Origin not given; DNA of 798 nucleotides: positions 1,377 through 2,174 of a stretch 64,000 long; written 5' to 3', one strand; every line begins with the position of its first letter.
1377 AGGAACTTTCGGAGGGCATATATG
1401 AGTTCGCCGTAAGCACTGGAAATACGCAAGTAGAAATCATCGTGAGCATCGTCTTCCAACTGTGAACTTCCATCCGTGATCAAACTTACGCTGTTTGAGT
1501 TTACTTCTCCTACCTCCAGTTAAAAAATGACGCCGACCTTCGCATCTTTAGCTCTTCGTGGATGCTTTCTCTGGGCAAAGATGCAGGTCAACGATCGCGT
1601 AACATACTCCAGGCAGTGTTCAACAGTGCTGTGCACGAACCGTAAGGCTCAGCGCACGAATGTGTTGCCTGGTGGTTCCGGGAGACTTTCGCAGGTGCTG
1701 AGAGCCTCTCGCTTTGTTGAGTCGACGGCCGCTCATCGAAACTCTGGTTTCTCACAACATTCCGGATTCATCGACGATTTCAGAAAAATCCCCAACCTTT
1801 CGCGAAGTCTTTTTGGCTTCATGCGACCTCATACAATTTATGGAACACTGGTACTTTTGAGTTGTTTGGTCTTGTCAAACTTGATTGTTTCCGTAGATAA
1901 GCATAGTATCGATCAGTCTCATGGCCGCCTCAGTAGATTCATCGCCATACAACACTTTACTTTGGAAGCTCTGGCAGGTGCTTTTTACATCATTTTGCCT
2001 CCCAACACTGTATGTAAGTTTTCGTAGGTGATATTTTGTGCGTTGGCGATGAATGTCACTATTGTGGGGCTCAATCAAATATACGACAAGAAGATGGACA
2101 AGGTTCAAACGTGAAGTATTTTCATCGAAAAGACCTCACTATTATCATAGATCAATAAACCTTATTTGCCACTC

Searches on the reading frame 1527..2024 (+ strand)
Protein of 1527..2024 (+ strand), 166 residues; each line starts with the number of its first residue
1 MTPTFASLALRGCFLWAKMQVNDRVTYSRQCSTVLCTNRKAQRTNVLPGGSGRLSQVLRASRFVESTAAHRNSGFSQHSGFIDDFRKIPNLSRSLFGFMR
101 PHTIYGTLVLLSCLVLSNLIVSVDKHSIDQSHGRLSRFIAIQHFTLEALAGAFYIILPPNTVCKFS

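Call 39: list_cluster_members(proteins=[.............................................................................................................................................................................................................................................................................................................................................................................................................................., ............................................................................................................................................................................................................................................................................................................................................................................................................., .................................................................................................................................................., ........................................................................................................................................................, window:1527-2024:+])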
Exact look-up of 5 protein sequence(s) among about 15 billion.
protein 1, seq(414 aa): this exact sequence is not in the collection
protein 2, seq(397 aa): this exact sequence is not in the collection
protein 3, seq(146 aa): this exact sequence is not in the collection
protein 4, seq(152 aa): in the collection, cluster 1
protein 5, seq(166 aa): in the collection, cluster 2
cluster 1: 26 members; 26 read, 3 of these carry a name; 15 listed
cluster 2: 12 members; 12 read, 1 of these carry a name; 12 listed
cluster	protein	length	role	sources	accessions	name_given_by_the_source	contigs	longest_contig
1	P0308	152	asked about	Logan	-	-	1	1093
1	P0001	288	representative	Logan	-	-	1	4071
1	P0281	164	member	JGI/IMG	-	homogentisate phytyltransferase/homogentisate geranylgeranyltransferase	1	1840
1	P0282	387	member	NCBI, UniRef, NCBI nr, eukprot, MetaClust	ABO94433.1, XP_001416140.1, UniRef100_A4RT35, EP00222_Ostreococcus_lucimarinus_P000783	homogentisate phytylprenyltransferase/homogentisic acid geranylgeranyl transferase ... | Homogentisate phytylprenyltransferase/homogentisic acid geranylgeranyl transferase n=1 ... | XP_001416140.1 homogentisate phytylprenyltransferase/homogentisic acid geranylgeranyl ...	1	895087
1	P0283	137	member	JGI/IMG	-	homogentisate phytyltransferase/homogentisate geranylgeranyltransferase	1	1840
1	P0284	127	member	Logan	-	-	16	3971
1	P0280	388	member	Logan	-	-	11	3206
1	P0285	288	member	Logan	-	-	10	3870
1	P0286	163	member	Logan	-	-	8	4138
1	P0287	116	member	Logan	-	-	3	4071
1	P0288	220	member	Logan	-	-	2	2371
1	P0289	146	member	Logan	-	-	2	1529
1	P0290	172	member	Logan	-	-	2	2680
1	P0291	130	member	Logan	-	-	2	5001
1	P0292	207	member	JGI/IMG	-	-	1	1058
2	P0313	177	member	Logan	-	-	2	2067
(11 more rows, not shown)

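Call 44: find_encoding_contigs(protein=P0313, flank=2000, max_places=4)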
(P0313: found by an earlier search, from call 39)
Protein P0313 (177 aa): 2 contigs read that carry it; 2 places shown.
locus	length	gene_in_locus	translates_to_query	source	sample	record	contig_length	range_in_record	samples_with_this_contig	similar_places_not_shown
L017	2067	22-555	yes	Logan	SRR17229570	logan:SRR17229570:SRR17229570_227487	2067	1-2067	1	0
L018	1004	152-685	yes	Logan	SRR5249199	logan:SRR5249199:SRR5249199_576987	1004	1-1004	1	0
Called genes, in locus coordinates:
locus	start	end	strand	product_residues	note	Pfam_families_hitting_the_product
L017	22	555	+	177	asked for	-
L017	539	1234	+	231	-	PF01040:UbiA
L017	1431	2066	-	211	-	?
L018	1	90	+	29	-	?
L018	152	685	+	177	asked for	-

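Call 45: find_encoding_contigs(protein=P0308, flank=2000, max_places=4)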
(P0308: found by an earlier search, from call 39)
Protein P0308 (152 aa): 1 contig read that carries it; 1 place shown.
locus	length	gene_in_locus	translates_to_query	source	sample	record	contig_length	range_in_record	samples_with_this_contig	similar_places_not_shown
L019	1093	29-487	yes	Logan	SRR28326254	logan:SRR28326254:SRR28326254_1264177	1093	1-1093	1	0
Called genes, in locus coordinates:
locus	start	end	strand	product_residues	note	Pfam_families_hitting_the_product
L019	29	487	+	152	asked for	-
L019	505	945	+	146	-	PF01040:UbiA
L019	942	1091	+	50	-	?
